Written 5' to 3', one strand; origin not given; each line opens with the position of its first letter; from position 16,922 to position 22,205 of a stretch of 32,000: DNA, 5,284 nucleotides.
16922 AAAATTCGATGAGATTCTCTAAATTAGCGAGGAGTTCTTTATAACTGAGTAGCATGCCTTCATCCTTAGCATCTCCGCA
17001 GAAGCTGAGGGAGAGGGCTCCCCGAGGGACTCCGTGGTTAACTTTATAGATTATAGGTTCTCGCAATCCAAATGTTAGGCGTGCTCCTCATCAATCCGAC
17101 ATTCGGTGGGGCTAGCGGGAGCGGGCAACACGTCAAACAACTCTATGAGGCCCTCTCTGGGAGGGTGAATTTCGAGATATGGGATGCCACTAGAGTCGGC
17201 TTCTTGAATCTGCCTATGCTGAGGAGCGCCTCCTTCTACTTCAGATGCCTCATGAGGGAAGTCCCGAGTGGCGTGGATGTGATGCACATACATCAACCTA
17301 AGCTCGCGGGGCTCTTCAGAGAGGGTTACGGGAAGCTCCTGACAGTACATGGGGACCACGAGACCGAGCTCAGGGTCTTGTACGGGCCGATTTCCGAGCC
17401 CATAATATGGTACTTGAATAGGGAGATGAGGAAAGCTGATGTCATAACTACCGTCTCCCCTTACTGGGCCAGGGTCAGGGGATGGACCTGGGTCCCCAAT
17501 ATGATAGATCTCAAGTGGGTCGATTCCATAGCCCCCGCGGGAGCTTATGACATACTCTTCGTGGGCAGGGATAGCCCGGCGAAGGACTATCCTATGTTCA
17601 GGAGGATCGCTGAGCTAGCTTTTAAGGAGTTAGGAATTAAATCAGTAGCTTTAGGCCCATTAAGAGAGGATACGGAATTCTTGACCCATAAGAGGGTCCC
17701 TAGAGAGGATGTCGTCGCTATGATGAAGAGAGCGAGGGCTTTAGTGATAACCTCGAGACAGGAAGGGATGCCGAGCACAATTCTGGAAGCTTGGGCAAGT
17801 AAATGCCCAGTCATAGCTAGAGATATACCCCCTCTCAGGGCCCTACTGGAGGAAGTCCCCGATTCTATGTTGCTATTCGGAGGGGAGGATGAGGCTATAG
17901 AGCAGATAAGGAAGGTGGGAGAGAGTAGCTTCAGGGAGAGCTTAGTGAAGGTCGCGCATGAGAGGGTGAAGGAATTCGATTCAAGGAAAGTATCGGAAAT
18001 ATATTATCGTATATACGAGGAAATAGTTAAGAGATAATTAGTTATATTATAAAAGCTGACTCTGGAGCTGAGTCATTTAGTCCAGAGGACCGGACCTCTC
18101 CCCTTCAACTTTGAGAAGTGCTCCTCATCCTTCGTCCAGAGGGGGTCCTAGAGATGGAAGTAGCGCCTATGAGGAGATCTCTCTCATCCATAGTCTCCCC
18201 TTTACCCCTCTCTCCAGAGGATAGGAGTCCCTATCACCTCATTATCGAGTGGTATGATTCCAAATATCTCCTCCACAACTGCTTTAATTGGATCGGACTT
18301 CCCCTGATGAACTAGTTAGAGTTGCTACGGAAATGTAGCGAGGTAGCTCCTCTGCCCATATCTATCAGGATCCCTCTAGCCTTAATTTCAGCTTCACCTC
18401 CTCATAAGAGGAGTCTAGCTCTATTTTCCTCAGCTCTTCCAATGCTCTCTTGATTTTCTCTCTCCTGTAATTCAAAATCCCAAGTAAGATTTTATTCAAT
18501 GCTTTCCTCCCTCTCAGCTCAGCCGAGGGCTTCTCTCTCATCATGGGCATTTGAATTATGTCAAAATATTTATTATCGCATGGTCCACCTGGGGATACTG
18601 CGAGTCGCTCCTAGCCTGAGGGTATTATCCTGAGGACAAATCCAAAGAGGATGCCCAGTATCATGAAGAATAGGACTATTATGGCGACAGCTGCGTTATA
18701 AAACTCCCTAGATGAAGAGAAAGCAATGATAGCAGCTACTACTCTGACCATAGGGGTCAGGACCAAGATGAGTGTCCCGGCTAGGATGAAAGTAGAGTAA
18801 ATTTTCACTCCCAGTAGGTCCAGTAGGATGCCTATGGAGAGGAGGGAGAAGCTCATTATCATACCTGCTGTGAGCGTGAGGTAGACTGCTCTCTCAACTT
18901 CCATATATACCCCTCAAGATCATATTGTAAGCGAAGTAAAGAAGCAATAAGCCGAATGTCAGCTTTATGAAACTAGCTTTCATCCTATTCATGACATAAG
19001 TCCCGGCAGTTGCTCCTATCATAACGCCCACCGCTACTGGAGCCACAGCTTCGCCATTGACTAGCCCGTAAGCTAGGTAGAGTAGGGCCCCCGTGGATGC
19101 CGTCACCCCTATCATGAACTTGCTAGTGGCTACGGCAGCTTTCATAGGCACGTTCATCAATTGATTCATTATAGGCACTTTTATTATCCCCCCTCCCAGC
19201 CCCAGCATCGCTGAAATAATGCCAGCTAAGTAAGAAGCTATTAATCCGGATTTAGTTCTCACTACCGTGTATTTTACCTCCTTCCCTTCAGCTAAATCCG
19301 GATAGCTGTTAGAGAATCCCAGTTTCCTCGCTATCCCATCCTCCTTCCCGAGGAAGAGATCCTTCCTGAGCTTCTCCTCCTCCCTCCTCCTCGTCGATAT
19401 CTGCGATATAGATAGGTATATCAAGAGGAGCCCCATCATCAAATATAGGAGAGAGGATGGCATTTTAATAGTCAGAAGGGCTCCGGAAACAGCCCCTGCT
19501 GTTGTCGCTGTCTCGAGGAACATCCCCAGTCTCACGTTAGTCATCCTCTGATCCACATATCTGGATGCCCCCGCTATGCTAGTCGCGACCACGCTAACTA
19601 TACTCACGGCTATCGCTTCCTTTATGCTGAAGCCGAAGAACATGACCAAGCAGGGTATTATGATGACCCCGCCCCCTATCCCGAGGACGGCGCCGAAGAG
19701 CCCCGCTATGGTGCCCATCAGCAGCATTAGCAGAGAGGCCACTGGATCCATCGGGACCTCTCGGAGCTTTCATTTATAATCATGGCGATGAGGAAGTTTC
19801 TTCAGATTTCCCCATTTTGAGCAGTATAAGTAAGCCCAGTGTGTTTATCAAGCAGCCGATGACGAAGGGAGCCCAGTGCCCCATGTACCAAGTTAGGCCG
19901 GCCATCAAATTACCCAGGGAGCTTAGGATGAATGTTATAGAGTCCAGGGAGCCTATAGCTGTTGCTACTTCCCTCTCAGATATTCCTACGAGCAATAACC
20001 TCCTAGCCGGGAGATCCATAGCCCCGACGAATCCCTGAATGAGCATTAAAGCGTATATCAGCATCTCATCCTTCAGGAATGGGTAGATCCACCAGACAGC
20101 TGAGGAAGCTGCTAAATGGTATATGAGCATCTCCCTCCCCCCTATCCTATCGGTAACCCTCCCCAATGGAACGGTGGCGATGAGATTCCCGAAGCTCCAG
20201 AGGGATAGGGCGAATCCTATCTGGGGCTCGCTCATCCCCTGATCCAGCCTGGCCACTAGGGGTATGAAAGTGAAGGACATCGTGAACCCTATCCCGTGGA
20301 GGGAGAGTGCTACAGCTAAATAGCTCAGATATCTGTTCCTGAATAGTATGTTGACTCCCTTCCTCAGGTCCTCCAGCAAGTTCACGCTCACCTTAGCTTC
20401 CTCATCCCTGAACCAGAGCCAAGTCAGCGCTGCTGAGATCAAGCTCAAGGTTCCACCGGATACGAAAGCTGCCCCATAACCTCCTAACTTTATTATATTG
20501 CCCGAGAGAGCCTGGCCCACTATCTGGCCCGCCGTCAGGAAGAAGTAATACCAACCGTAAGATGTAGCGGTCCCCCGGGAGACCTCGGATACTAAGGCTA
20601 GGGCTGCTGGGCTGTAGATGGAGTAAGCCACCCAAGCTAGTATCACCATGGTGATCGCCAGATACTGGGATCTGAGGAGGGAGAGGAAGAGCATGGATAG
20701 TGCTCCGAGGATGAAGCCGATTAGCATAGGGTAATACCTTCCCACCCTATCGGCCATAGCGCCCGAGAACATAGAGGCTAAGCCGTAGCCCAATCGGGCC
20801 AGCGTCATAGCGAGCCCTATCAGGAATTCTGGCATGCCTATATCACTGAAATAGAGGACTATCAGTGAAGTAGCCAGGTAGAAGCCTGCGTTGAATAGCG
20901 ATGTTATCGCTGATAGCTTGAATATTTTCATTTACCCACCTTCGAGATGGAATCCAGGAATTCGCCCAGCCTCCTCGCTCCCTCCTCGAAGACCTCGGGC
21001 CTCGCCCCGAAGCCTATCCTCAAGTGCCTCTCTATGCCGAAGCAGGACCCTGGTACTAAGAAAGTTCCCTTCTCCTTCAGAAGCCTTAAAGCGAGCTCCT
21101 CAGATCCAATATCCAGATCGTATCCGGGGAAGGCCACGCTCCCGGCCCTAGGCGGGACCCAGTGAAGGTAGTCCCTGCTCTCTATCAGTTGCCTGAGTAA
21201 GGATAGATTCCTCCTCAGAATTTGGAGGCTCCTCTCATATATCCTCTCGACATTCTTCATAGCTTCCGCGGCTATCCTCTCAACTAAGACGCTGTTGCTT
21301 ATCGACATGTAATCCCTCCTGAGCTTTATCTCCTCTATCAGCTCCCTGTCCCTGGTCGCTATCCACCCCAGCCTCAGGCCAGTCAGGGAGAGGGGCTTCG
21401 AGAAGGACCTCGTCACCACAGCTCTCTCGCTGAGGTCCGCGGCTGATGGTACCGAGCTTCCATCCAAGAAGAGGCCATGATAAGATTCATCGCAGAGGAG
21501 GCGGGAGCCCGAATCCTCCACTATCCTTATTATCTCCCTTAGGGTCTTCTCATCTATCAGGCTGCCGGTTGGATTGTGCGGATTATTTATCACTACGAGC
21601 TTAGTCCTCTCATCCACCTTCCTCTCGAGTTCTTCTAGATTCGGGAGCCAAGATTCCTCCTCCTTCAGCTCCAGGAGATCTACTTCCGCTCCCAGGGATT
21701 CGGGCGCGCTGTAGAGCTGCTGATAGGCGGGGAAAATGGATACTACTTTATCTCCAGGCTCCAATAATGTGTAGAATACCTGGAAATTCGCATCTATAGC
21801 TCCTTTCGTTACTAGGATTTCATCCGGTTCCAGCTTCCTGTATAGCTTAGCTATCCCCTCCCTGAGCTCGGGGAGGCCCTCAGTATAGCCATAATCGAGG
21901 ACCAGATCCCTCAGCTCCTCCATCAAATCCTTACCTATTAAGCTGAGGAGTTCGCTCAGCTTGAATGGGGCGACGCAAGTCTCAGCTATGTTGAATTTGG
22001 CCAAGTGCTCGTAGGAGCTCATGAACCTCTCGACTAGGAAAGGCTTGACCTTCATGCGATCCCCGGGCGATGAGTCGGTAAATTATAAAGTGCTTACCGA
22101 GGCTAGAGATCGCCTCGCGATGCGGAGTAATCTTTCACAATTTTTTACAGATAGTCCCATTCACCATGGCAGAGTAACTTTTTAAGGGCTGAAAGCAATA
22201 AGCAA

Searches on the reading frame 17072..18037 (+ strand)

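Call 23: search_protein_families(library=pfam, proteins=[window:17072-18037:+], max_evalue=0.001)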
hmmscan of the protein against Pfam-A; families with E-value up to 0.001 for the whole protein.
window:17072-18037:+ (321 aa): 4 families
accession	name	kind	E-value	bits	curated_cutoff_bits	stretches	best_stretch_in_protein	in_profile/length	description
PF00534.26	Glycos_transf_1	-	1.1e-10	41.8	26.4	1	206-282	78-155/172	Glycosyl transferases group 1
PF13692.12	Glyco_trans_1_4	-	9.8e-10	39.3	27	1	203-271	61-126/142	Glycosyl transferases group 1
PF13524.12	Glyco_trans_1_2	-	6e-06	26.7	25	1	188-300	14-130/144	Glycosyl transferase-like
PF13439.12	Glyco_transf_4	-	7.3e-06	26.5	28.5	1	43-134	50-146/170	Glycosyltransferase Family 4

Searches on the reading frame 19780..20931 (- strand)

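Call 23: search_protein_families(library=pfam, proteins=[window:19780-20931:-], max_evalue=0.001)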
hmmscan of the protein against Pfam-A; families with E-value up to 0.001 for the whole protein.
window:19780-20931:- (383 aa): 2 families
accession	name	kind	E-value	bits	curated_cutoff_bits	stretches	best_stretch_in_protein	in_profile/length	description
PF07690.21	MFS_1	-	9.4e-38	130.4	33.4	2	9-234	4-235/347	Major Facilitator Superfamily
PF12832.13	MFS_1_like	-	7e-07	29.1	25.2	1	24-349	22-363/373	MFS_1 like family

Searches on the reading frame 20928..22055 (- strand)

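Call 23: search_protein_families(library=pfam, proteins=[window:20928-22055:-], max_evalue=0.001)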
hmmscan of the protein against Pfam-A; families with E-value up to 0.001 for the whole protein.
window:20928-22055:- (375 aa): 3 families
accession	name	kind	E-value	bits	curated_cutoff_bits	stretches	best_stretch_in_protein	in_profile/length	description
PF00155.27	Aminotran_1_2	-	4.8e-52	177.8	19.7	1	53-363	36-361/361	Aminotransferase class I and II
PF00266.25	Aminotran_5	-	1.1e-08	34.9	21.5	1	58-190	42-176/371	Aminotransferase class-V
PF01053.26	Cys_Met_Meta_PP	-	9.2e-05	21.6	27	1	79-191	69-175/381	Cys/Met metabolism PLP-dependent enzyme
